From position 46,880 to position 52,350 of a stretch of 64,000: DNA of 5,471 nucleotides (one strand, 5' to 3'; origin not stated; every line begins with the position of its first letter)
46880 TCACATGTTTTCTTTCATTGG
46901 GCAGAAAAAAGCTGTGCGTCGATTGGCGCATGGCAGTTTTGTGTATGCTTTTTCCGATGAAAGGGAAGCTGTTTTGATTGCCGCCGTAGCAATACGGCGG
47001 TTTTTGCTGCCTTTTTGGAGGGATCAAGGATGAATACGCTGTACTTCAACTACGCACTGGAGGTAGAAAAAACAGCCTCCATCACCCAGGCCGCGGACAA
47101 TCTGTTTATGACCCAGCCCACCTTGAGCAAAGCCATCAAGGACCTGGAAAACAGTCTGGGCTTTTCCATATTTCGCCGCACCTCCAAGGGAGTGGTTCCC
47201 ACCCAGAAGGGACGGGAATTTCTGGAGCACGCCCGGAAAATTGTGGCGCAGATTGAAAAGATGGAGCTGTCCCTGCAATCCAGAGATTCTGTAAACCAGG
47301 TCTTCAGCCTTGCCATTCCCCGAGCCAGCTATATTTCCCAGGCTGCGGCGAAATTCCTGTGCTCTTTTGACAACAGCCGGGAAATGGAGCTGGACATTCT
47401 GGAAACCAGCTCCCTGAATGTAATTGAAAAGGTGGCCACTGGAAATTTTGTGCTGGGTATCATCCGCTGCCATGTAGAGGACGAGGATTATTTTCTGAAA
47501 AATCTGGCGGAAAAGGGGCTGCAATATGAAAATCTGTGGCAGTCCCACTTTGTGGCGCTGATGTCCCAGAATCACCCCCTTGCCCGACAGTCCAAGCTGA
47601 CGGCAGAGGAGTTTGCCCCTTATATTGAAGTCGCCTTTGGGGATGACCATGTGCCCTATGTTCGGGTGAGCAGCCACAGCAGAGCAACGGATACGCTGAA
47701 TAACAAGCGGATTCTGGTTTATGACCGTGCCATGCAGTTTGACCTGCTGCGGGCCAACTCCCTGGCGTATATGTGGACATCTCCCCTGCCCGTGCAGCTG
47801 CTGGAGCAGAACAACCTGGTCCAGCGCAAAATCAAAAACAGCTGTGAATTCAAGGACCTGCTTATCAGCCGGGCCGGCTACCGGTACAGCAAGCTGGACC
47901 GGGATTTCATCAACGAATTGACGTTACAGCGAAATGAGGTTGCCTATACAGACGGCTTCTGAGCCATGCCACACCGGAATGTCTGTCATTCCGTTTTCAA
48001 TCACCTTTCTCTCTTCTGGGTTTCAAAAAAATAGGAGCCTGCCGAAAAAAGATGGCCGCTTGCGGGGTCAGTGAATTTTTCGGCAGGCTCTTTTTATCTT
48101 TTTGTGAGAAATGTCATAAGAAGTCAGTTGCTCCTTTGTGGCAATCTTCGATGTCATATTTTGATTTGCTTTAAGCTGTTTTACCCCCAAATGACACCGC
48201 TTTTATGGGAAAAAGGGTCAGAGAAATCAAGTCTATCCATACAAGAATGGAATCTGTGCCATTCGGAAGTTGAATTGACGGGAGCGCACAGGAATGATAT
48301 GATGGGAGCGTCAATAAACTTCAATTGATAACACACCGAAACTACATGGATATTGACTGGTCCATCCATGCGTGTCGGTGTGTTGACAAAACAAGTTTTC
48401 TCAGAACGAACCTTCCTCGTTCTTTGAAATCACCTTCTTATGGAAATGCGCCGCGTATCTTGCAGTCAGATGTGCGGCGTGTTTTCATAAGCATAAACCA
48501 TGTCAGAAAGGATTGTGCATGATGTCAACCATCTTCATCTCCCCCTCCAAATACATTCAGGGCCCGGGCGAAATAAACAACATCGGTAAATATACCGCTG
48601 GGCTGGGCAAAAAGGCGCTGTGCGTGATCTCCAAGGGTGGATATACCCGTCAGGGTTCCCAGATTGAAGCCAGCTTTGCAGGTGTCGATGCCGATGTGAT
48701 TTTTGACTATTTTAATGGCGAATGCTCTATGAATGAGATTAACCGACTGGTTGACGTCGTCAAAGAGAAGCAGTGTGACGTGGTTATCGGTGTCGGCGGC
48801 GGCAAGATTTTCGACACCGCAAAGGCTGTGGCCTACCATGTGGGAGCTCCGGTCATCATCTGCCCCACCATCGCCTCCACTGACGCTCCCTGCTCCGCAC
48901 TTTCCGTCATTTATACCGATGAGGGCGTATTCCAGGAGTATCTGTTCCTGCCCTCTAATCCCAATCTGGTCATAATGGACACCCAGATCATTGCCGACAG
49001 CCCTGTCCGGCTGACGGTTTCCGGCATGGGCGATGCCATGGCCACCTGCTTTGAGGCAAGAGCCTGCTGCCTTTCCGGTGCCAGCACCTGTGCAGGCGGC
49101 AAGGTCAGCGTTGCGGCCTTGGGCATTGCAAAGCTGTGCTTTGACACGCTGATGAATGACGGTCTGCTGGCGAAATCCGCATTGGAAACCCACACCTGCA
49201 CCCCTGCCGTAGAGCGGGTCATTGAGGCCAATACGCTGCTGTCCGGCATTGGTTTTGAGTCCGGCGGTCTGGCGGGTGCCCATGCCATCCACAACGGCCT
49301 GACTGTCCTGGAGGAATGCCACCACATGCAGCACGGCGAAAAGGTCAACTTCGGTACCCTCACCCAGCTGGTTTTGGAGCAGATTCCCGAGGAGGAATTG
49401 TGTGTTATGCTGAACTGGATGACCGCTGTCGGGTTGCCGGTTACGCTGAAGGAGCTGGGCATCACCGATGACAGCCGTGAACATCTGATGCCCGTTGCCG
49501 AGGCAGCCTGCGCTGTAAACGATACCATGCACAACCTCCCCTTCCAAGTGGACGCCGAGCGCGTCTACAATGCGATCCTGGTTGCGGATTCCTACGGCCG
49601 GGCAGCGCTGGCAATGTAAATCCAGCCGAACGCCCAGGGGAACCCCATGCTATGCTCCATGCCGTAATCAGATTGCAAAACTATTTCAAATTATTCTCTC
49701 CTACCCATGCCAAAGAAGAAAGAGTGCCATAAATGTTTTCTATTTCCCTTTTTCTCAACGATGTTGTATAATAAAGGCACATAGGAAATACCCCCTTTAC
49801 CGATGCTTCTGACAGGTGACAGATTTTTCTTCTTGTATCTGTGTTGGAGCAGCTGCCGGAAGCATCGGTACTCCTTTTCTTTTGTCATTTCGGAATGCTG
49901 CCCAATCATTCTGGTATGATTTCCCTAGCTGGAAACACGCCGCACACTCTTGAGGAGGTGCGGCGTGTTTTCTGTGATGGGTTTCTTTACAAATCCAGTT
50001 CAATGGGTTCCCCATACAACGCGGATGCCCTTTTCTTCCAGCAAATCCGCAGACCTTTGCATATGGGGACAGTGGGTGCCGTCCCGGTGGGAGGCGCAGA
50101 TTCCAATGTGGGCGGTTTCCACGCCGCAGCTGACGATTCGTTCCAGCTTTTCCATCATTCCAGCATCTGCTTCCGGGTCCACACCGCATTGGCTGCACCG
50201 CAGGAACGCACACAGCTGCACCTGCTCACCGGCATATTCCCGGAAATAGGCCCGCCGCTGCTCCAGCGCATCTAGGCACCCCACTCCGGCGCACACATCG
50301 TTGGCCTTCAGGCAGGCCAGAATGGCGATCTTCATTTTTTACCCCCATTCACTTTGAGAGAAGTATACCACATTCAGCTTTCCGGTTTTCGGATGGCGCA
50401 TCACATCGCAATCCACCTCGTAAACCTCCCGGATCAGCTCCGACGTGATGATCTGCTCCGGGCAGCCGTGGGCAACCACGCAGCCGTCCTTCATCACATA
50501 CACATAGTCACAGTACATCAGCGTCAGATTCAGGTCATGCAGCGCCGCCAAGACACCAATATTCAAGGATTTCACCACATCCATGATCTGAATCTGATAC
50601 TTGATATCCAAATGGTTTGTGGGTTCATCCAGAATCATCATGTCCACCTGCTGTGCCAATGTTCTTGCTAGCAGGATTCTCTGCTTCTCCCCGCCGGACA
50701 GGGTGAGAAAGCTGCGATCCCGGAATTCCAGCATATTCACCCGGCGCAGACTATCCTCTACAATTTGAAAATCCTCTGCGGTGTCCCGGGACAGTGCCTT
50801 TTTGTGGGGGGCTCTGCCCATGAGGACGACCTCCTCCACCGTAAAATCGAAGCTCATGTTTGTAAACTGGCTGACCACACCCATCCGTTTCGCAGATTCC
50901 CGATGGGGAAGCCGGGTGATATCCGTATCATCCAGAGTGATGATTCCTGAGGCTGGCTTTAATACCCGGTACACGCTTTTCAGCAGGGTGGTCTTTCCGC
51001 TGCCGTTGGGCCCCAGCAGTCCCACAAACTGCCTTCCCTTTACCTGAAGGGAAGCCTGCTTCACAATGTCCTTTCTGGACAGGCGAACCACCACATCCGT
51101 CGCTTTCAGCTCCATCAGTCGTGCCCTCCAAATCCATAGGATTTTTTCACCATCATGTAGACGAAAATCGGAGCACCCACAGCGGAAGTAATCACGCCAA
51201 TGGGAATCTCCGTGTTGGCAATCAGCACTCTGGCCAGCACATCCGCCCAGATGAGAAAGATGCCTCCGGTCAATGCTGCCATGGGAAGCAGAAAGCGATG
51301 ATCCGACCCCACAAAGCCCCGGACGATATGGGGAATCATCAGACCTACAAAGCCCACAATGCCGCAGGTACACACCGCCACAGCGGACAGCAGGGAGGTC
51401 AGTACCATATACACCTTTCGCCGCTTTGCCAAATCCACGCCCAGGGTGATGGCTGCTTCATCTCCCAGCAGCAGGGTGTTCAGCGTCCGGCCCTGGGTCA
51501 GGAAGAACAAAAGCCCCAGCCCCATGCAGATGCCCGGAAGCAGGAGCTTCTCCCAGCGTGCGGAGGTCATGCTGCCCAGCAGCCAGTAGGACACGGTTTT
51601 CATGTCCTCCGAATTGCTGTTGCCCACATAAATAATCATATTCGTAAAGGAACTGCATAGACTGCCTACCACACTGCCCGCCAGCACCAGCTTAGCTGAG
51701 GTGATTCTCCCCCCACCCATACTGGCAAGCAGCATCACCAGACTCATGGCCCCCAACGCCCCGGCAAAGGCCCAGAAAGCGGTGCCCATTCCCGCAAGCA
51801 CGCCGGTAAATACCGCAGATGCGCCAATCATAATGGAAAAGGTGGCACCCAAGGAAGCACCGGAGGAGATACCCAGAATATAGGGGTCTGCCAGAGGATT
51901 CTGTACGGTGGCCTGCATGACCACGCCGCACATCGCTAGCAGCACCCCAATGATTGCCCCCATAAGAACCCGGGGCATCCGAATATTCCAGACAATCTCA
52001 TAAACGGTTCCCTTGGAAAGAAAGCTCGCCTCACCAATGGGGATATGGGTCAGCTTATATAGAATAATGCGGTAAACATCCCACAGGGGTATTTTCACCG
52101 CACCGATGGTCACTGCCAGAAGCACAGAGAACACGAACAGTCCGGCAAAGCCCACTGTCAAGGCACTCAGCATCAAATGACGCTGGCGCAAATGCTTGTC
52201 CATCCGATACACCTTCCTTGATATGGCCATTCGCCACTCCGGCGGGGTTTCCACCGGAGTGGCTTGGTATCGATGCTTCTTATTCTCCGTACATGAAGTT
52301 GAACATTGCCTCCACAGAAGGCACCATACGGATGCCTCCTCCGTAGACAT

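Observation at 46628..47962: Cobalamin riboswitch placed in front of a LysR-type transcription factor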

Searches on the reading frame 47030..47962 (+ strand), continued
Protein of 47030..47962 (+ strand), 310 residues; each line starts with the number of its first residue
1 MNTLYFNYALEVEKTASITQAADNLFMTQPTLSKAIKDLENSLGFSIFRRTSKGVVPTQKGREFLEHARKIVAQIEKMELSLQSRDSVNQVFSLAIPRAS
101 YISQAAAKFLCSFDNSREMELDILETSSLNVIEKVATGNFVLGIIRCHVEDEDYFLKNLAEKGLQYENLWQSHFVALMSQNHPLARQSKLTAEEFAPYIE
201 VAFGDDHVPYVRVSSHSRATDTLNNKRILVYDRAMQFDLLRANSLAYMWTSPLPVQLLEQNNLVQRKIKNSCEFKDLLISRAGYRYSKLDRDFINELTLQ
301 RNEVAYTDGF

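Call 85: search_protein_families(library=ncbifam, proteins=[L097:1526-1954:+, L032:7314-8504:+], max_evalue=1e-10)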
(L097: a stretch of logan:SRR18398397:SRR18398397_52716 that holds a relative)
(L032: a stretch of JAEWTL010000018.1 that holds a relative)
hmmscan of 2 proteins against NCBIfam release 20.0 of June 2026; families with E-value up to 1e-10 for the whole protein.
L097:1526-1954:+ (143 aa): 8 families
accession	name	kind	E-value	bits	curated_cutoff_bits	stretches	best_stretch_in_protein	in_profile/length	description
NF010378.0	PRK13805.1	equivalog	3e-37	127.9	951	1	2-143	457-609/872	bifunctional acetaldehyde-CoA/alcohol dehydrogenase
TIGR02638.1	lactal_redase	equivalog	2.1e-22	79.5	523.15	1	2-143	2-145/379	lactaldehyde reductase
NF007911.0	PRK10624.1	equivalog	1.9e-21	76.5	537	1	2-143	3-146/382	lactaldehyde reductase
NF053866.1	CholDhdGbsBBac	equivalog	3.6e-17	62.1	550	1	3-114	11-127/392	choline dehydrogenase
NF041833.1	Fe_ADH_ErcA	equivalog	7.7e-17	61.5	550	1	21-105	26-109/382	alcohol dehydrogenase-like regulatory protein ErcA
NF011717.0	PRK15138.1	equivalog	2.8e-15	56.3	645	1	6-110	8-112/387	alcohol dehydrogenase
NF050025.1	SulfAcetaldRedSarD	equivalog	2.4e-13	49.7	700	1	9-143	10-144/385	sulfoacetaldehyde reductase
NF058672.1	4HyButDHCUPNE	equivalog_domain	3.8e-13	49.4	500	1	31-143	34-145/378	4-hydroxybutyrate dehydrogenase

L032:7314-8504:+ (396 aa): 13 families
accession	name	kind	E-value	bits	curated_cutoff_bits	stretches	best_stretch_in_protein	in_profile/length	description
NF010378.0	PRK13805.1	equivalog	1.9e-132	442.9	951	1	2-393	457-868/872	bifunctional acetaldehyde-CoA/alcohol dehydrogenase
TIGR02638.1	lactal_redase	equivalog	1.2e-90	304.1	523.15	1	2-384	2-378/379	lactaldehyde reductase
NF007911.0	PRK10624.1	equivalog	9.1e-84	281.6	537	1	2-387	3-380/382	lactaldehyde reductase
NF041833.1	Fe_ADH_ErcA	equivalog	8.2e-79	265.5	550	1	21-386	26-379/382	alcohol dehydrogenase-like regulatory protein ErcA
NF053866.1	CholDhdGbsBBac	equivalog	1.4e-66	224.7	550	1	3-389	11-391/392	choline dehydrogenase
NF007363.0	PRK09860.1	equivalog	1.8e-62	211.7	581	1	25-381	30-375/383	L-threonine dehydrogenase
NF011998.0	PRK15454.1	equivalog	8.2e-57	192.7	556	1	4-381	24-387/395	ethanolamine utilization ethanol dehydrogenase EutG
NF058672.1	4HyButDHCUPNE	equivalog_domain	8e-56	189.8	500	1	20-387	24-376/378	4-hydroxybutyrate dehydrogenase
NF050025.1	SulfAcetaldRedSarD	equivalog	5.7e-52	176.9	700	1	14-387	15-383/385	sulfoacetaldehyde reductase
TIGR03405.1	Phn_Fe-ADH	equivalog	1.8e-43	148.7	423.7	1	9-319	6-314/355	iron-containing alcohol dehydrogenase PsrA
TIGR04266.1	NDMA_methanol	equivalog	1.7e-35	122.6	625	1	21-336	34-348/420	NDMA-dependent methanol dehydrogenase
NF011717.0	PRK15138.1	equivalog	1.2e-28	100.3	645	1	7-358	9-362/387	alcohol dehydrogenase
NF041822.1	daptide_DH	equivalog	4.7e-16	58.6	300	1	42-221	16-196/363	daptide-type RiPP biosynthesis dehydogenase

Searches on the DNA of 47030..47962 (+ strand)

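Call 11: search_rna_families(sources=[L005, L007, L008, L013, L014, L023, L027, L031, L033, L053, L070], threshold=gathering)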
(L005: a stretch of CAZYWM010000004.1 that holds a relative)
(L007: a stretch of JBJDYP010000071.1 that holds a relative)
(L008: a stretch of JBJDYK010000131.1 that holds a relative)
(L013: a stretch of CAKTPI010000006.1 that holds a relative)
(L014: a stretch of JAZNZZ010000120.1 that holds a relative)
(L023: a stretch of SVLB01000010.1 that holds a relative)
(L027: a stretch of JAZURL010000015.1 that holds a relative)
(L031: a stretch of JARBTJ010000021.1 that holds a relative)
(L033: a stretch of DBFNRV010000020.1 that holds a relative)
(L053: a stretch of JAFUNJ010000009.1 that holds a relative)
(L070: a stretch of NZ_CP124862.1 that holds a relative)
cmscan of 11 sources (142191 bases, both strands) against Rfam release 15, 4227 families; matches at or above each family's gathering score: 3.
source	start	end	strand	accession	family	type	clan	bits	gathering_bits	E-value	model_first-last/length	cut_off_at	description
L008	24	95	+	RF00005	tRNA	Gene; tRNA;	CL00001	64.1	29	3e-11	1-71/71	no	tRNA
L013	2489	2577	-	RF00005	tRNA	Gene; tRNA;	CL00001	56.1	29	4.6e-09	1-71/71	no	tRNA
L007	539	622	+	RF00005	tRNA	Gene; tRNA;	CL00001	55.5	29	6.6e-09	1-71/71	no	tRNA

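Call 12: search_rna_families(sources=[L001, L002, L003, L004, L006, L009, L010, L011, L012, L015, L016, L017, L018], threshold=gathering)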
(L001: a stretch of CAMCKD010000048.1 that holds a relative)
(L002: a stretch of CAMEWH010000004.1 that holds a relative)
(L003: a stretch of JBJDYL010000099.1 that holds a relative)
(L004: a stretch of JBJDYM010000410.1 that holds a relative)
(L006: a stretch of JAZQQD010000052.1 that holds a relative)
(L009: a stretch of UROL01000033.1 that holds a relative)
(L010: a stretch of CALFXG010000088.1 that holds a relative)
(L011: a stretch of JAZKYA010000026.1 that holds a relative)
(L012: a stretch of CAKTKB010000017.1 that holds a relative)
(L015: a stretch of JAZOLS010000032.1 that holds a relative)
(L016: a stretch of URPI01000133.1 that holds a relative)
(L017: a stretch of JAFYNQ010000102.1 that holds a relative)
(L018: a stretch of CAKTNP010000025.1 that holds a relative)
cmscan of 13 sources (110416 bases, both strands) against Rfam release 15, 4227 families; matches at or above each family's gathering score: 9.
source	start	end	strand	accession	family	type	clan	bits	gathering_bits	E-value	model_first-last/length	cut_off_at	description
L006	545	728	+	RF00174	Cobalamin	Cis-reg; riboswitch;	CL00101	96.5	31.5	1.4e-22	1-189/189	no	Cobalamin riboswitch aptamer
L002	5636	5822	+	RF00174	Cobalamin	Cis-reg; riboswitch;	CL00101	92.4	31.5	2.2e-21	1-189/189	no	Cobalamin riboswitch aptamer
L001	5638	5824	+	RF00174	Cobalamin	Cis-reg; riboswitch;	CL00101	92.2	31.5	2.4e-21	1-189/189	no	Cobalamin riboswitch aptamer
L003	2692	2878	+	RF00174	Cobalamin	Cis-reg; riboswitch;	CL00101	92.2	31.5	2.4e-21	1-189/189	no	Cobalamin riboswitch aptamer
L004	1576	1762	+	RF00174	Cobalamin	Cis-reg; riboswitch;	CL00101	92.2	31.5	2.4e-21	1-189/189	no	Cobalamin riboswitch aptamer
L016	4077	4150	+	RF00005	tRNA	Gene; tRNA;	CL00001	64.1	29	2.2e-11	1-71/71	no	tRNA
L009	2375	2463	-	RF00005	tRNA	Gene; tRNA;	CL00001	56.1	29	3.6e-09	1-71/71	no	tRNA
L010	936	1024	-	RF00005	tRNA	Gene; tRNA;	CL00001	54.2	29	1.2e-08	1-71/71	no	tRNA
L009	2116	2200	-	RF00005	tRNA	Gene; tRNA;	CL00001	50.4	29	1.3e-07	1-71/71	no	tRNA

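Call 39: search_rna_families(source=L083, start=8000, end=10600, threshold=evalue, max_evalue=0.01, show_alignments=1)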
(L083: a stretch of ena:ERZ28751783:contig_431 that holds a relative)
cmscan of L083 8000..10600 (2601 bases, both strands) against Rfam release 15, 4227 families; matches with E-value up to 0.01: 1.
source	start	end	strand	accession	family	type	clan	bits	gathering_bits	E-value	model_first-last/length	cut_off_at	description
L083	8689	8900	+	RF00174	Cobalamin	Cis-reg; riboswitch;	CL00101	46.1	31.5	8.7e-10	1-189/189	no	Cobalamin riboswitch aptamer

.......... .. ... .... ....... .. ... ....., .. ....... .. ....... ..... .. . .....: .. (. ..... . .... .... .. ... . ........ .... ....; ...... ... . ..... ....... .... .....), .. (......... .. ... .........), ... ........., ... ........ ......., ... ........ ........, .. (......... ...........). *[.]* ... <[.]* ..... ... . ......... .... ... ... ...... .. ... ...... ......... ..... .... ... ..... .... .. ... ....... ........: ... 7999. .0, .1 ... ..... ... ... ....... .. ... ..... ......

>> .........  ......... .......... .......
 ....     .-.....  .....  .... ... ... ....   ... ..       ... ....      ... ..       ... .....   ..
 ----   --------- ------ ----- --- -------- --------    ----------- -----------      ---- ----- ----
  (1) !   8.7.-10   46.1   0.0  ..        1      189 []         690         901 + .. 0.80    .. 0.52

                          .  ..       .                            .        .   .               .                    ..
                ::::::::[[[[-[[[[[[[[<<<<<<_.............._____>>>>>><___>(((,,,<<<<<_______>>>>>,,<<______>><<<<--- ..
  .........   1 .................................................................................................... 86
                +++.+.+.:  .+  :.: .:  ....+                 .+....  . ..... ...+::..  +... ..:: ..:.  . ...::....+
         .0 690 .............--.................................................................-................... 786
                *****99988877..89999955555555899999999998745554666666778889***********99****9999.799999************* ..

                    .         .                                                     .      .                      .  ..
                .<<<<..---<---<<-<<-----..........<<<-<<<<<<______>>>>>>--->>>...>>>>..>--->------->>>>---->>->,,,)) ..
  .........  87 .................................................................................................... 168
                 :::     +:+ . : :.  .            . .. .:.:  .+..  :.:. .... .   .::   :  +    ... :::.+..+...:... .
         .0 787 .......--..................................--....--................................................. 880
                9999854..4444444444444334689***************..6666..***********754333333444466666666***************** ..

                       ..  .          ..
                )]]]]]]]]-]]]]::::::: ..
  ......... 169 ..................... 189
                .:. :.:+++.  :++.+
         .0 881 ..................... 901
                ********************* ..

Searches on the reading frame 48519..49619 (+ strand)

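Call 6: search_protein_families(library=pfam, proteins=[window:48519-49619:+])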
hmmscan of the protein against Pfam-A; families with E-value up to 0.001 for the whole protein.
window:48519-49619:+ (366 aa): 2 families
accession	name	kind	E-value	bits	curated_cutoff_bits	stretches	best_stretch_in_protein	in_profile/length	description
PF00465.25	Fe-ADH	-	6.7e-33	114.1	31.3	1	9-155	1-168/168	Iron-containing alcohol dehydrogenase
PF13685.12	Fe-ADH_2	-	4.8e-22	79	28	1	15-162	3-149/149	Iron-containing alcohol dehydrogenase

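Call 7: search_protein_families(library=ncbifam, proteins=[window:48519-49619:+])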
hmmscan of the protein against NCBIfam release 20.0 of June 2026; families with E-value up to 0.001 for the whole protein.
window:48519-49619:+ (366 aa): 15 families
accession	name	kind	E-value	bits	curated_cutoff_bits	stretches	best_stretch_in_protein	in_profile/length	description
NF006941.0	PRK09423.1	subfamily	2.9e-157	523.2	336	1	2-363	1-362/367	glycerol dehydrogenase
NF047954.1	PrpdilGlycDhGldA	equivalog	4.8e-141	470.2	700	1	2-364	1-363/365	bifunctional L-1,2-propanediol dehydrogenase/glycerol dehydrogenase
NF053832.1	GlycoaldRedHalo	equivalog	1.4e-124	415.9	550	1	2-361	1-360/363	glycolaldehyde reductase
NF007880.0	PRK10586.1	equivalog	1.7e-44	152.3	429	1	6-353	9-354/362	oxidoreductase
NF002022.0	PRK00843.1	equivalog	1.7e-28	99.6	413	1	9-318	11-310/350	NAD(P)-dependent glycerol-1-phosphate dehydrogenase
NF050025.1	SulfAcetaldRedSarD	equivalog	1.1e-09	37.7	700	1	3-106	2-108/385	sulfoacetaldehyde reductase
NF058672.1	4HyButDHCUPNE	equivalog_domain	7.2e-09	35.3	500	1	18-106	16-105/378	4-hydroxybutyrate dehydrogenase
NF053866.1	CholDhdGbsBBac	equivalog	1.1e-08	34.1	550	1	6-108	12-117/392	choline dehydrogenase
NF041833.1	Fe_ADH_ErcA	equivalog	5.1e-08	32.4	550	1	7-105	7-107/382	alcohol dehydrogenase-like regulatory protein ErcA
TIGR03405.1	Phn_Fe-ADH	equivalog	9.2e-08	31.2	423.7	1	34-107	27-102/355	iron-containing alcohol dehydrogenase PsrA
TIGR02638.1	lactal_redase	equivalog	4.4e-07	29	523.15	1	61-140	62-145/379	lactaldehyde reductase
NF010378.0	PRK13805.1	equivalog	5.1e-07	27.9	951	0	51-105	508-561/872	bifunctional acetaldehyde-CoA/alcohol dehydrogenase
NF011998.0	PRK15454.1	equivalog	1.3e-06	27.4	556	1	6-111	24-132/395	ethanolamine utilization ethanol dehydrogenase EutG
NF007363.0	PRK09860.1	equivalog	0.0002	20.6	581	1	2-106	2-109/383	L-threonine dehydrogenase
NF041822.1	daptide_DH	equivalog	0.00026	20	300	1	48-107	19-76/363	daptide-type RiPP biosynthesis dehydogenase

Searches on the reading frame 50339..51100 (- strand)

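Call 81: search_protein_families(library=pfam, proteins=[window:50339-51100:-])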
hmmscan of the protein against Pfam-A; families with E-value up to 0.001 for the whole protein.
window:50339-51100:- (253 aa): 6 families
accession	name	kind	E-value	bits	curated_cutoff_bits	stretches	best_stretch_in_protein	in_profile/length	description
PF00005.33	ABC_tran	-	1.6e-32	113.4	25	1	14-162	2-137/137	ABC transporter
PF13304.12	AAA_21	-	3.1e-09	37.8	27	1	25-48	1-24/304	AAA domain, putative AbiEii toxin, Type IV TA system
PF02463.25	SMC_N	-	5.8e-07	29.6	40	1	22-179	23-186/220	RecF/RecN/SMC N terminal domain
PF13173.12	AAA_14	-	0.00014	22.3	27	0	24-65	3-46/129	AAA domain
PF13555.12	AAA_29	-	0.00038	20.6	27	1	20-51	21-50/61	P-loop containing region of AAA domain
PF25199.1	nSTAND_NTPase5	-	0.00045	20.5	34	1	10-66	26-86/145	Novel STAND NTPase 5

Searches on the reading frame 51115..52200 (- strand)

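Call 81: search_protein_families(library=pfam, proteins=[window:51115-52200:-])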
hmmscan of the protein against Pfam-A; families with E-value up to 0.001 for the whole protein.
window:51115-52200:- (361 aa): 1 family
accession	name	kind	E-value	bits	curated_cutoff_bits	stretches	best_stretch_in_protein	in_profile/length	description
PF01032.23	FecCD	-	8.3e-88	294.8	26.5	1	21-352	1-311/311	FecCD transport family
